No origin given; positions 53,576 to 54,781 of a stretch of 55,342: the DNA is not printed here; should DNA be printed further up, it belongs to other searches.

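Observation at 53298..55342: Acyl-thioester toolkit (LuxC-like reductase, LpxD-like acyltransferase, MCE-like VOC protein) embedded with a UDP-HexNAc dehydrogenase in a Gram-positive glycan locus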

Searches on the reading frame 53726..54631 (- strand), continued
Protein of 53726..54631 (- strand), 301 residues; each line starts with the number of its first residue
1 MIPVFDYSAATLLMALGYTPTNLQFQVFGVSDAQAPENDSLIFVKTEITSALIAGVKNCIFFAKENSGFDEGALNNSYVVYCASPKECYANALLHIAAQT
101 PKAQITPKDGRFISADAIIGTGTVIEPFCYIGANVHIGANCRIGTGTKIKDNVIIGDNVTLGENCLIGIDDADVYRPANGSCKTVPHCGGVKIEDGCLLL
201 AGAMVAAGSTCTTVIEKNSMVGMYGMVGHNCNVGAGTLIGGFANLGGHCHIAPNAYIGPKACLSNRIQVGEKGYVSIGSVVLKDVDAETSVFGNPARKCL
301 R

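Call 47: search_solved_structures(query=P0001, max_evalue=0.001, show_alignments=3)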
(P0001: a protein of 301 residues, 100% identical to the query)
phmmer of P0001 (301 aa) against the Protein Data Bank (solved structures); distinct sequences matched with E-value up to 0.001: 65 (the best 60 are shown).
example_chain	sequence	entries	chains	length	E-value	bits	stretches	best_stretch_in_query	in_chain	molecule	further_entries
5f42_A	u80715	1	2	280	2.2e-12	50.1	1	116-287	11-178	Acyl-[acyl-carrier-protein]--UDP-N-acetylglucosamine O-acyltransferase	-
7oj6_A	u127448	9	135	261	7.7e-11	45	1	113-297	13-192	Acyl-[acyl-carrier-protein]-UDP-N-acetylglucosamine O-acyltransferase | Acyl-[acyl-carrier-protein]--UDP-N-acetylglucosamine O-acyltransferase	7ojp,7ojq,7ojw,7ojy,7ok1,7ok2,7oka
5dem_A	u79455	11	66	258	9.5e-11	44.7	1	113-297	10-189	Acyl-[acyl-carrier-protein]--UDP-N-acetylglucosamine O-acyltransferase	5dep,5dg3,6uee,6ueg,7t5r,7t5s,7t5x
5jxx_A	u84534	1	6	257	2.1e-10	43.6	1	112-297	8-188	Acyl-[acyl-carrier-protein]--UDP-N-acetylglucosamine O-acyltransferase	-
3eh0_A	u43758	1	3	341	1.5e-09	40.8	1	131-285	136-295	UDP-3-O-[3-hydroxymyristoyl] glucosamine N-acyltransferase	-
6p83_A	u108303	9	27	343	1.6e-09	40.7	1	131-285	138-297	UDP-3-O-(3-hydroxymyristoyl)glucosamine N-acyltransferase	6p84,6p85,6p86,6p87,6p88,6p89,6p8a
4ihg_A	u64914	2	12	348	1.7e-09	40.7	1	131-285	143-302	UDP-3-O-(3-hydroxymyristoyl)glucosamine N-acyltransferase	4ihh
4eqy_A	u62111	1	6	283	2.3e-09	40.2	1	121-296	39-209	Acyl-[acyl-carrier-protein]--UDP-N-acetylglucosamine O-acyltransferase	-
8e62_A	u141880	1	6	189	3.5e-09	39.6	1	136-298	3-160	UDP-N-acetylglucosamine acyltransferase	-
2iu8_A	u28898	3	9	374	5.8e-09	38.9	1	131-297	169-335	UDP-3-O-[3-HYDROXYMYRISTOYL] GLUCOSAMINE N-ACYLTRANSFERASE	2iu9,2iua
4e6t_A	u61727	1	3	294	6.9e-09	38.6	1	116-297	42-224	Acyl-[acyl-carrier-protein]--UDP-N-acetylglucosamine O-acyltransferase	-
4ihf_A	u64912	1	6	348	8.8e-09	38.3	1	131-284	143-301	UDP-3-O-(3-hydroxymyristoyl)glucosamine N-acyltransferase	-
4e6u_A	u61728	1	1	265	1.5e-08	37.5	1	116-297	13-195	Acyl-[acyl-carrier-protein]--UDP-N-acetylglucosamine O-acyltransferase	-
3cj8_A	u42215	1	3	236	1.7e-08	37.3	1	192-297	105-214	2,3,4,5-tetrahydropyridine-2,6-dicarboxylate N-acetyltransferase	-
3r0s_A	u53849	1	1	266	7.2e-08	35.3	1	113-287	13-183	Acyl-[acyl-carrier-protein]--UDP-N-acetylglucosamine O-acyltransferase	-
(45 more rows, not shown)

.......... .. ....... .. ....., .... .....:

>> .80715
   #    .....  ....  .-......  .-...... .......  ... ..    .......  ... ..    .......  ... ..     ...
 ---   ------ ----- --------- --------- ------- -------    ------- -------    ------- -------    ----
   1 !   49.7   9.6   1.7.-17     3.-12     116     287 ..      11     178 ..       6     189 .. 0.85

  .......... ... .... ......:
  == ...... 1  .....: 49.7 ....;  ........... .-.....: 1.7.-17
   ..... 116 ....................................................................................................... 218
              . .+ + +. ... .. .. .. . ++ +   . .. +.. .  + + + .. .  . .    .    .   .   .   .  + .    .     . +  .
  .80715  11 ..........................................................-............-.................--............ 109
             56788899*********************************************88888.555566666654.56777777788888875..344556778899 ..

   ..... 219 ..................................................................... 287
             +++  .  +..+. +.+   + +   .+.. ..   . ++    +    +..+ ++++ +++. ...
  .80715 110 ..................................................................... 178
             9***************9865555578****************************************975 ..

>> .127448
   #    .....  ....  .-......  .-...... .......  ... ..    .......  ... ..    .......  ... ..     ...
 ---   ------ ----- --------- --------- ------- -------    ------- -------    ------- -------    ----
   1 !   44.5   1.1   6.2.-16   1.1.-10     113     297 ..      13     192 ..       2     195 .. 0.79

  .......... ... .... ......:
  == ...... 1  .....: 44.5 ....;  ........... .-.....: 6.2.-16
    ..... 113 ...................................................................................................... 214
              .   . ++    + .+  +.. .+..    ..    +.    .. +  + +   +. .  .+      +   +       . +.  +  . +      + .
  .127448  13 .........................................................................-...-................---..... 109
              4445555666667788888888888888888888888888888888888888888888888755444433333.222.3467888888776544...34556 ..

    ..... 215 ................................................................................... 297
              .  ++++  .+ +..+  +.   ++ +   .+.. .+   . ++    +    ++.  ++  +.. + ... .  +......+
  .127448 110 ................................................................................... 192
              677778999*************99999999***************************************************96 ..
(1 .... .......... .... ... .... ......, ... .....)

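Call 52: predict_structure(alignment_id=A2)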
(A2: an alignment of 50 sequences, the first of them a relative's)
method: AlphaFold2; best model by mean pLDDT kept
length: 301 residues; sequences in the alignment: 50
mean_pLDDT: 95.1   pTM: 0.91
mean pLDDT of the five models: 95.1, 94.2, 83.8, 83.5, 79.1
residues with pLDDT >= 90: 270; 70-90: 30; 50-70: 1; < 50: 0
segments of 3 or more residues with pLDDT < 50: none
pLDDT, mean of each block of 10 residues (from residue 1): 92 95 94 95 93 94 93 91 95 93 87 96 98 97 98 98 98 90 93 99 97 98 98 98 96 98 96 98 97 92 59
secondary structure, 60 per line:
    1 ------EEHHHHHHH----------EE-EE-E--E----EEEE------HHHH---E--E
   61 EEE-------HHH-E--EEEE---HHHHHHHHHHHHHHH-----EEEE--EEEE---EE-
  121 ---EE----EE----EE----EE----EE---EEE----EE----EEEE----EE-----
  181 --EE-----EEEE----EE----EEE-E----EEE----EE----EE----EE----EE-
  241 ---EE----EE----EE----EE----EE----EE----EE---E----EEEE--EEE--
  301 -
elements in order: H9-15 E40-43 H50-53 E60-63 E78-81 H85-99 E105-108 E111-114 E153-155 E166-169 E190-193 E204-206 E213-215 E290-293 E296-298

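Call 56: fold_search(model_id=the predicted structure, library=pdb)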
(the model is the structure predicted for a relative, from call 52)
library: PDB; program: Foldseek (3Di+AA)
matches with E <= 10: 721; with E <= 0.001: 312
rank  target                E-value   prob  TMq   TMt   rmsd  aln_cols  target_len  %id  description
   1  2iu8_A                2.0e-15  1.00  0.54  0.48  18.3       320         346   20  Chlamydia trachomatis LpxD with 25mM UDPGlcNAc (Complex I) (released 2007-02-20)
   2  2iu8_B                1.7e-14  1.00  0.56  0.49  18.4       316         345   20  Chlamydia trachomatis LpxD with 25mM UDPGlcNAc (Complex I) (released 2007-02-20)
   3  4ihh_F                3.1e-13  1.00  0.45  0.40  17.2       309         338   20  Chasing Acyl Carrier Protein Through a Catalytic Cycle of Lipid A Production (released 2013-11-13)
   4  6p83_C                4.0e-13  1.00  0.45  0.41  17.7       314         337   19  E.coli LpxD in complex with compound 1o (released 2019-08-28)
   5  4e79_C                6.9e-13  1.00  0.43  0.37  18.1       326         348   17  Structure of LpxD from Acinetobacter baumannii at 2.66A resolution (P4322 form) (released 2013-01-16)
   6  6ued                  7.6e-13  1.00  0.51  0.45  17.3       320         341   20  Apo Pseudomonas aeruginosa LpxD Structure (released 2019-11-13)
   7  2iu8_C                7.9e-13  1.00  0.48  0.42  18.3       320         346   20  Chlamydia trachomatis LpxD with 25mM UDPGlcNAc (Complex I) (released 2007-02-20)
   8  4ihh_A                1.2e-12  1.00  0.45  0.40  17.2       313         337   21  Chasing Acyl Carrier Protein Through a Catalytic Cycle of Lipid A Production (released 2013-11-13)
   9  4e79_A                1.7e-12  1.00  0.35  0.31  16.7       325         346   14  Structure of LpxD from Acinetobacter baumannii at 2.66A resolution (P4322 form) (released 2013-01-16)
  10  6p83_B                2.1e-12  1.00  0.45  0.40  17.2       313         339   20  E.coli LpxD in complex with compound 1o (released 2019-08-28)
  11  4ihh_E                3.4e-12  1.00  0.45  0.40  17.6       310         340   18  Chasing Acyl Carrier Protein Through a Catalytic Cycle of Lipid A Production (released 2013-11-13)
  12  4ihf_D                4.6e-12  1.00  0.39  0.35  17.5       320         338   19  Chasing Acyl Carrier Protein Through a Catalytic Cycle of Lipid A Production (released 2013-11-13)
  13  4ihg_C                5.1e-12  1.00  0.45  0.41  17.6       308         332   19  Chasing Acyl Carrier Protein Through a Catalytic Cycle of Lipid A Production (released 2013-11-13)
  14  4ihg_D                5.9e-12  1.00  0.45  0.41  16.9       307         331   20  Chasing Acyl Carrier Protein Through a Catalytic Cycle of Lipid A Production (released 2013-11-13)
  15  3pmo                  5.9e-12  1.00  0.45  0.39  17.1       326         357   20  The structure of LpxD from Pseudomonas aeruginosa at 1.3 A resolution (released 2011-07-27)
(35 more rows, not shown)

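Call 58: find_related_loci(query=A3, collection=genome_contigs, flank=10000)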
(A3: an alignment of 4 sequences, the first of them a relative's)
Query A3 (301 aa) in genome_contigs; peptide patterns used: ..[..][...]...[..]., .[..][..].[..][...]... (x = any residue, [..] = any of these).
138 stretches matched a pattern; 73 encode a relative of the query (tblastn E <= 1e-3); 73 distinct loci.
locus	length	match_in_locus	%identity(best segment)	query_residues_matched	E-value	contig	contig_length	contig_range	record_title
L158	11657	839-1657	47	27-301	5e-77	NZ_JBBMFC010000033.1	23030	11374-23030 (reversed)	Hominiventricola aquisgranensis strain CLA-AA-H78B CLAAAH78B_contig_33_length_23030, whole genome shotgun sequence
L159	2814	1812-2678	44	1-298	4e-77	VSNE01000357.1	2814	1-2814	MAG: Lachnospiraceae bacterium isolate S9761_S13_bin.16 S9761_S13_S9761_S13_bin.16_contig_357, whole genome shotgun sequ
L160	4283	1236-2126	47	1-300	5e-76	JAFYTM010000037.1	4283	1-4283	MAG: Lachnospiraceae bacterium isolate RGIG7407 Water_buffalos_Cecum.Co__c751867, whole genome shotgun sequence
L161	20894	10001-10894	45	1-301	7e-76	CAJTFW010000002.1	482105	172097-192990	Lachnospiraceae bacterium isolate B54_54_AM_H genome assembly, contig: MGBC000114.2, whole genome shotgun sequence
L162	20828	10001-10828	46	22-300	8e-75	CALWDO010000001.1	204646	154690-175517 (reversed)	MAG: uncultured Lachnoclostridium sp. isolate BRZ_IE__bin32 genome assembly, contig: BRZ_IE__NODE_88_length_204646_cov_6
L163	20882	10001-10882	46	1-298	1e-74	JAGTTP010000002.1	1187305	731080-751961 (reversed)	Clostridiaceae bacterium Marseille-Q4145 NODE_2_length_1187305_cov_58.884879, whole genome shotgun sequence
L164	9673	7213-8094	47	1-298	5e-74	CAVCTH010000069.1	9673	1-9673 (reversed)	Clostridiales bacterium isolate H07660-L1_cleanbin_000031 genome assembly, contig: Spades_H07660-L1_contig_3242, whole g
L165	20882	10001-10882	46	1-298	3e-74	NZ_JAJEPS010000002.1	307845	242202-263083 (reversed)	Hominiventricola filiformis strain CLA-AA-H276 NODE_2_length_307845_cov_20.501400, whole genome shotgun sequence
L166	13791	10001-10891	45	1-300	6e-74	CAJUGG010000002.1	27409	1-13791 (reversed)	MAG TPA_asm: uncultured Lachnospiraceae bacterium isolate MGBC132302 genome assembly, contig: MGBC132302.2, whole genome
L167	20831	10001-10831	44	22-301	4e-73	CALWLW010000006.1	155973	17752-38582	MAG: uncultured Lachnoclostridium sp. isolate BRZ_GB__bin22 genome assembly, contig: BRZ_GB__NODE_164_length_155973_cov_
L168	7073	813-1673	46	11-300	4e-73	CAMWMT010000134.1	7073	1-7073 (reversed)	MAG TPA_asm: uncultured Clostridiaceae bacterium isolate SRR14411316_bin.14_metawrap_v1.3_MAG genome assembly, contig: N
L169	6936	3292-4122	45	22-301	4e-73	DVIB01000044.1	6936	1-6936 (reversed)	MAG TPA_asm: Candidatus Choladocola avistercoris isolate ChiBcec18-1958 ChiBcec18__C19449_L6936_SRR6323127, whole genome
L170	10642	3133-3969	45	21-301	1e-72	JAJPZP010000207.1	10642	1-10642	MAG: Lachnospiraceae bacterium isolate BH.2_9 NODE_1173_length_10642_cov_4.722112, whole genome shotgun sequence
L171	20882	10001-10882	45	1-298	2e-72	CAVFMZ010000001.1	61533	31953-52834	Firmicutes bacterium CAG:176 isolate H07667-L1_cleanbin_000020 genome assembly, contig: Spades_H07667-L1_contig_334, who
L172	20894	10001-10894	46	1-301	4e-72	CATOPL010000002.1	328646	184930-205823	MAG TPA_asm: uncultured Lachnospiraceae bacterium isolate MGG28615_1680015491 genome assembly, contig: SRR9205151_6, who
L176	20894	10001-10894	44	1-301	9e-71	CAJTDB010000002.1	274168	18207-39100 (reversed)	Lachnospiraceae bacterium isolate B56_56_CC_H genome assembly, contig: MGBC000116.2, whole genome shotgun sequence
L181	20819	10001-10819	42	24-298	4e-69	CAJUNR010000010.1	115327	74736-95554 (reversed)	MAG TPA_asm: uncultured Lachnospiraceae bacterium isolate MGBC159988 genome assembly, contig: MGBC159988.10, whole genom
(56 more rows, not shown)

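Call 61: search_protein_families(library=pfam, proteins=[L165:373-1506:+, L165:1507-2130:+, L165:2133-3311:+, L165:3312-4292:+, L165:12431-13618:+, L165:13806-15062:+, L165:15059-16153:+, L165:16150-17247:+, L165:17244-18437:+, L165:18450-19481:+], max_evalue=0.001)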
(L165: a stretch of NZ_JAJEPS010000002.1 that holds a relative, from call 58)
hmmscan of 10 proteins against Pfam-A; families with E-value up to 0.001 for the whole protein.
L165:373-1506:+ (377 aa): 1 family
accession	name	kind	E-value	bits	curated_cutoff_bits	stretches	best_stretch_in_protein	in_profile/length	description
PF01041.23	DegT_DnrJ_EryC1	-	1.4e-97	327.6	19.8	1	17-372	7-359/360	DegT/DnrJ/EryC1/StrS aminotransferase family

L165:1507-2130:+ (207 aa): 1 family
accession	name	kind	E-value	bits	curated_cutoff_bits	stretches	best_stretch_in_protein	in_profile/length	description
PF02397.22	Bac_transf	-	1.1e-61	208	27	1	9-184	1-179/179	Bacterial sugar transferase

L165:2133-3311:+ (392 aa): 2 families
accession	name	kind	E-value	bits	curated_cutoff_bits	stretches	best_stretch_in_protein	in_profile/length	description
PF02784.22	Orn_Arg_deC_N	-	3.5e-27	95.8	23.4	1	18-253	6-245/247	Pyridoxal-dependent decarboxylase, pyridoxal binding domain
PF00278.28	Orn_DAP_Arg_deC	-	6.4e-06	26.8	23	1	260-345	10-95/95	Pyridoxal-dependent decarboxylase, C-terminal sheet domain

L165:3312-4292:+ (326 aa): 5 families
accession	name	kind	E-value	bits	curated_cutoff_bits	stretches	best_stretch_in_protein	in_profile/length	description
PF21360.3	PylC-like_N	-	5.8e-39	132.6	27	1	3-99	1-96/96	PylC-like, N-terminal domain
PF02655.19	ATP-grasp_3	-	3.2e-14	53.8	23.2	1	111-271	3-159/160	ATP-grasp domain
PF15632.11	ATPgrasp_Ter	-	2.2e-13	50.5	29.1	1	179-309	3-125/131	ATP-grasp in the biosynthetic pathway with Ter operon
PF07478.18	Dala_Dala_lig_C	-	4.4e-07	30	24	1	143-194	33-88/204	D-ala D-ala ligase C-terminus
PF13535.11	ATP-grasp_4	-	3.1e-05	24.1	27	0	145-218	1-92/160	ATP-grasp domain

L165:12431-13618:+ (395 aa): 3 families
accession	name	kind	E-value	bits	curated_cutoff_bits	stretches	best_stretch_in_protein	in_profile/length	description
PF02784.22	Orn_Arg_deC_N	-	2.6e-25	89.7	23.4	1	31-258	4-247/247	Pyridoxal-dependent decarboxylase, pyridoxal binding domain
PF00278.28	Orn_DAP_Arg_deC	-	1.5e-13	51.3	23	1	142-351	5-95/95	Pyridoxal-dependent decarboxylase, C-terminal sheet domain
PF01168.26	Ala_racemase_N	-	1.1e-09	38.7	24.1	1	27-202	2-184/220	Alanine racemase, N-terminal domain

L165:13806-15062:+ (418 aa): 3 families
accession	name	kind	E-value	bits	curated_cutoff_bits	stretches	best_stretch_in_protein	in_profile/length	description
PF01041.23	DegT_DnrJ_EryC1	-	5.1e-100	335.6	19.8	1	56-410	6-359/360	DegT/DnrJ/EryC1/StrS aminotransferase family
PF00155.27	Aminotran_1_2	-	1.4e-10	41.4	19.7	1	66-202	34-185/361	Aminotransferase class I and II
PF01212.27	Beta_elim_lyase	-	0.00028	20.7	27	1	69-206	27-172/288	Beta-eliminating lyase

L165:15059-16153:+ (364 aa): 1 family
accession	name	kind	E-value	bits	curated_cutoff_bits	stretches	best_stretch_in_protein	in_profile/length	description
PF00534.26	Glycos_transf_1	-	0.00014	21.9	26.4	0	196-326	25-154/172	Glycosyl transferases group 1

L165:16150-17247:+ (365 aa): 3 families
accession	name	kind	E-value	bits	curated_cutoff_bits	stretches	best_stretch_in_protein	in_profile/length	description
PF02350.25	Epimerase_2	-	4.2e-121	404.5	30.6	1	23-362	2-347/347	UDP-N-acetylglucosamine 2-epimerase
PF07388.17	A-2_8-polyST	-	0.00048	20.2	23.3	1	4-159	30-176/316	Alpha-2,8-polysialyltransferase (POLYST)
PF00702.32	Hydrolase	-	0.00075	20.4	26.4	0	19-97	105-180/191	haloacid dehalogenase-like hydrolase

L165:17244-18437:+ (397 aa): 1 family
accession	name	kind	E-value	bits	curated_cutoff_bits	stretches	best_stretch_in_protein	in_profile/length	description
PF14897.12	EpsG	-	8.5e-28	97.9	30.1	1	35-346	10-317/326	EpsG family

L165:18450-19481:+ (343 aa): 1 family
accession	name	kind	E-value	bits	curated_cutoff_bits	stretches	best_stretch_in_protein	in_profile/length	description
PF19554.4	DUF6077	-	6.4e-81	272.3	27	1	2-341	2-353/354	Family of unknown function (DUF6077)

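Call 66: search_solved_structures(query=L001:1634-2842:+, max_evalue=0.01, show_alignments=1)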
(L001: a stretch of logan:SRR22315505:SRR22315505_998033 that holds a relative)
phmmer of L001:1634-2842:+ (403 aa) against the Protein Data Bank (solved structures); distinct sequences matched with E-value up to 0.01: 1.
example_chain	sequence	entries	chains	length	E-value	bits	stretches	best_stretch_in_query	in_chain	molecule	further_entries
7xc6_A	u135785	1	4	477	1.4e-06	30.8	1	83-252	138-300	Long-chain acyl-protein thioester reductase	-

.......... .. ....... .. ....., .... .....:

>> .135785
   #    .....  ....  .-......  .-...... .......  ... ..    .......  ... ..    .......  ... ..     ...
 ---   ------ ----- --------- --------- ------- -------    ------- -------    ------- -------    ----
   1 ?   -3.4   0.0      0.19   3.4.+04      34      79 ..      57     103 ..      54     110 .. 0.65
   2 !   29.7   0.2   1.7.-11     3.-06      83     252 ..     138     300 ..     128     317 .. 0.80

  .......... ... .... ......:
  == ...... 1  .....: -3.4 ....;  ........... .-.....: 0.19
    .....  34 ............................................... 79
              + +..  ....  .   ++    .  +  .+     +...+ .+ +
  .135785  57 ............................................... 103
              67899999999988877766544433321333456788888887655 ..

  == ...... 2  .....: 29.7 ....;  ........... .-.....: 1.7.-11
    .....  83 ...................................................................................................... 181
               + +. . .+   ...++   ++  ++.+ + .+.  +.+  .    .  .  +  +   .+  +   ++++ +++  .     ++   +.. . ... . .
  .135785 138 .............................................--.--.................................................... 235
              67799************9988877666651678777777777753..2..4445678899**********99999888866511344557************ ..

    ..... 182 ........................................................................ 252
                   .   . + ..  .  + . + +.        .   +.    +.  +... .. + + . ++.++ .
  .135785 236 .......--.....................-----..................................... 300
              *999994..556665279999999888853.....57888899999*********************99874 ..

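Call 67: search_solved_structures(query=L001:568-1650:+, max_evalue=0.01, show_alignments=1)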
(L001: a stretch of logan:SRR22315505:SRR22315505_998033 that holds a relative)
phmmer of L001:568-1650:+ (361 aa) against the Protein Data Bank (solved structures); distinct sequences matched with E-value up to 0.01: 3.
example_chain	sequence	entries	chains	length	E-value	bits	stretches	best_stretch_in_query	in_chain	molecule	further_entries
7xc6_E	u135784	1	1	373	5.7e-16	61.8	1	12-358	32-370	LuxE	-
9s3l_A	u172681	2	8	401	0.00018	24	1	247-334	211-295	Phenylacetate-CoA ligase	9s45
2y4o_A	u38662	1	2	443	0.0051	19.1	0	24-95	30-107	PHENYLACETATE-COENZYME A LIGASE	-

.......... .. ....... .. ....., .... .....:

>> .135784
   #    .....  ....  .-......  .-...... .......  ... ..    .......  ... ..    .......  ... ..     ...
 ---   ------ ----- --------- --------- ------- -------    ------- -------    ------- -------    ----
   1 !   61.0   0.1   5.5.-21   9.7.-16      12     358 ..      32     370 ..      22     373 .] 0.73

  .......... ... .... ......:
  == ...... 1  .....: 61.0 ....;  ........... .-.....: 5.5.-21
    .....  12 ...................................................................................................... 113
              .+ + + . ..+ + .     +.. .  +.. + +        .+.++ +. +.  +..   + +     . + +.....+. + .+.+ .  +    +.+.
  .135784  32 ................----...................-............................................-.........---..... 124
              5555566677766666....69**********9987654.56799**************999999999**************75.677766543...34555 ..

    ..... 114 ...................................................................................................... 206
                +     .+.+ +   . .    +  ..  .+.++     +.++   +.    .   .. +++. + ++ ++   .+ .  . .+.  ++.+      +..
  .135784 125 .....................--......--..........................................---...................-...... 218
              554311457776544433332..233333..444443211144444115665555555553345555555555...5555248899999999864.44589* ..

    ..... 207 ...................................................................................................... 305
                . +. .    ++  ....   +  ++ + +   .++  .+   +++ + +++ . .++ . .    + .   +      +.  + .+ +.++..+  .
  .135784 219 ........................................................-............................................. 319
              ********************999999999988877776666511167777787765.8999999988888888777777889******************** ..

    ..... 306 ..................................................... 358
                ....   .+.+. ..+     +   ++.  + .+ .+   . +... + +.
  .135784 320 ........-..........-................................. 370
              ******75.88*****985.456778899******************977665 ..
